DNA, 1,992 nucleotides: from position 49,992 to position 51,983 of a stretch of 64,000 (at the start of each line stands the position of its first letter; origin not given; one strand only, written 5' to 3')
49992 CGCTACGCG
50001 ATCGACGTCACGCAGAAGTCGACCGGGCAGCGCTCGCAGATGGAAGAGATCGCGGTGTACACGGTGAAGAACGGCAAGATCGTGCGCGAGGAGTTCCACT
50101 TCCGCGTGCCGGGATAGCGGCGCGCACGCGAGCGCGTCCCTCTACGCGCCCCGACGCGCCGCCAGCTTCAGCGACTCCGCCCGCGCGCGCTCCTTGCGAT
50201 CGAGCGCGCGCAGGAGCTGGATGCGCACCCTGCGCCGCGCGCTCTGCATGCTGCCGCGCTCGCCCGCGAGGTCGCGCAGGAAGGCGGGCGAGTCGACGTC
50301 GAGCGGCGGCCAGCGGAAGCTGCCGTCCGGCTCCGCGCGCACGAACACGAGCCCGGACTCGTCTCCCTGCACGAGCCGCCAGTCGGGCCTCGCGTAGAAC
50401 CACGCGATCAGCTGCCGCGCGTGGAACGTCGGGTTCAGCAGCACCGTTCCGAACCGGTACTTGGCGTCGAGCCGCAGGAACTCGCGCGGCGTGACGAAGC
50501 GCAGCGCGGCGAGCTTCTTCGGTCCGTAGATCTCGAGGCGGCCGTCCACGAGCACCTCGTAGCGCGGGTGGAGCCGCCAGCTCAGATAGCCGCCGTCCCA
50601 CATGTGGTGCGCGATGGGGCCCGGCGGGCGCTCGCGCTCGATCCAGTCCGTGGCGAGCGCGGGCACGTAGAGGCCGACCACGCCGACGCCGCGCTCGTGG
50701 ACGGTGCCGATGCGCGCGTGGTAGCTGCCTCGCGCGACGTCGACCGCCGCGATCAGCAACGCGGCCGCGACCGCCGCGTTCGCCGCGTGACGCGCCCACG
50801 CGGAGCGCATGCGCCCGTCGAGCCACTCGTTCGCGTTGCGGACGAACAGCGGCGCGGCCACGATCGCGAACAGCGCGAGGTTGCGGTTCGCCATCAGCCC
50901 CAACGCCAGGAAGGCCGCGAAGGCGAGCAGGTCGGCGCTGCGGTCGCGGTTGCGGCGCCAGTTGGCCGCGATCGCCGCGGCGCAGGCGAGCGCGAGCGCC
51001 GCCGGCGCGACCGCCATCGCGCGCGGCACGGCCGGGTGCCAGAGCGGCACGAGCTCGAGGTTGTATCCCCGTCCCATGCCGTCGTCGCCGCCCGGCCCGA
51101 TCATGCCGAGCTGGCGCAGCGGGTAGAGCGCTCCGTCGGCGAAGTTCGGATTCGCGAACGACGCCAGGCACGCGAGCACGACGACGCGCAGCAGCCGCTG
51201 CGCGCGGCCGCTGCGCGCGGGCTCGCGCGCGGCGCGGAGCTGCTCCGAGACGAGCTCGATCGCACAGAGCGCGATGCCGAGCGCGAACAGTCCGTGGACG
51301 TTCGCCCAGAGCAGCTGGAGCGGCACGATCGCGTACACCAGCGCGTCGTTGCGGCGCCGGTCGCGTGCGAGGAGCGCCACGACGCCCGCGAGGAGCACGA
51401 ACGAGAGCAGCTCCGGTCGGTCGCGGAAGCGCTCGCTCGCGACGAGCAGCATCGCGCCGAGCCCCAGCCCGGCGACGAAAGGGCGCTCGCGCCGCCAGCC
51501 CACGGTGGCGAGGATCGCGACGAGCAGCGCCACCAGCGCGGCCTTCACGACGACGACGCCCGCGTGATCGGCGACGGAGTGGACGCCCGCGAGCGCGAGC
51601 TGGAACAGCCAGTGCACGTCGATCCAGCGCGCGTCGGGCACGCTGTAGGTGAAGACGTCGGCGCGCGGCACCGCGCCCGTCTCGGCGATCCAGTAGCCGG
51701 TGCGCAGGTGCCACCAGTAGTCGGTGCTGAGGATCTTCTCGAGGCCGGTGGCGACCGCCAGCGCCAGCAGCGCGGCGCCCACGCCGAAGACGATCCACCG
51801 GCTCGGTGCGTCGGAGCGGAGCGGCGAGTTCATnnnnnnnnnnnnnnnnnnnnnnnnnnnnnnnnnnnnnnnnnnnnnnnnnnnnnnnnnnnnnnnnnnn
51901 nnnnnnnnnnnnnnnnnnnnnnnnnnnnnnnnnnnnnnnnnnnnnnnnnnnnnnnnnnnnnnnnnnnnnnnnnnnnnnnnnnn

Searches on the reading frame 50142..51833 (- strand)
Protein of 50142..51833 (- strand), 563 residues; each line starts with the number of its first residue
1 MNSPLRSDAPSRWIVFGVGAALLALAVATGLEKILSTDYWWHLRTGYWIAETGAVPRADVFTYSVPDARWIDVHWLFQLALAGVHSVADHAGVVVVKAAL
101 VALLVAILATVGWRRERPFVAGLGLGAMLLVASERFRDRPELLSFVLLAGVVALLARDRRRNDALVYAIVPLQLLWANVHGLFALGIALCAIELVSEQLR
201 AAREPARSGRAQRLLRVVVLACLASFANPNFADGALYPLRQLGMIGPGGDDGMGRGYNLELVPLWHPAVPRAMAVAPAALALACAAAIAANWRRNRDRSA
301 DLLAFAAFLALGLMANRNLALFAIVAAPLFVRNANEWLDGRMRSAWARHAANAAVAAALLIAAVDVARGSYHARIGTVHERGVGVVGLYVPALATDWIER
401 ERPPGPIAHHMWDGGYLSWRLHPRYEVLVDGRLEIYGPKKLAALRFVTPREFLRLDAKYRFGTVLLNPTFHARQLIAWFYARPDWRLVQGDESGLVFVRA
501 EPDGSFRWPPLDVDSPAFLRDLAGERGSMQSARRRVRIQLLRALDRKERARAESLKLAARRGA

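Call 6: search_protein_families(library=pfam, proteins=[window:50142-51798:-], max_evalue=0.01)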
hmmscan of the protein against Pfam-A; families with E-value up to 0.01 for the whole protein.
window:50142-51798:- (552 aa): 0 families

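Call 7: search_protein_families(library=ncbifam, proteins=[window:50142-51798:-], max_evalue=0.01)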
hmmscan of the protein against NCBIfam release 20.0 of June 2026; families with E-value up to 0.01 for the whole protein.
window:50142-51798:- (552 aa): 0 families

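Call 17: search_protein_families(library=pfam, proteins=[window:50142-51833:-], max_evalue=0.001)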
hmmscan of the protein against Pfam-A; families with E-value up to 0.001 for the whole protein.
window:50142-51833:- (563 aa): 0 families

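Call 70: search_protein_families(library=pfam, proteins=[window:50142-51833:-], max_evalue=5)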
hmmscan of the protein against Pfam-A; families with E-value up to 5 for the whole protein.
window:50142-51833:- (563 aa): 1 family
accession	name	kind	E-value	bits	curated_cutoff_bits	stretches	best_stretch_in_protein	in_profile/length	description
PF24709.1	DUF7670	-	0.98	10.2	29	0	99-154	48-101/118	Domain of unknown function (DUF7670)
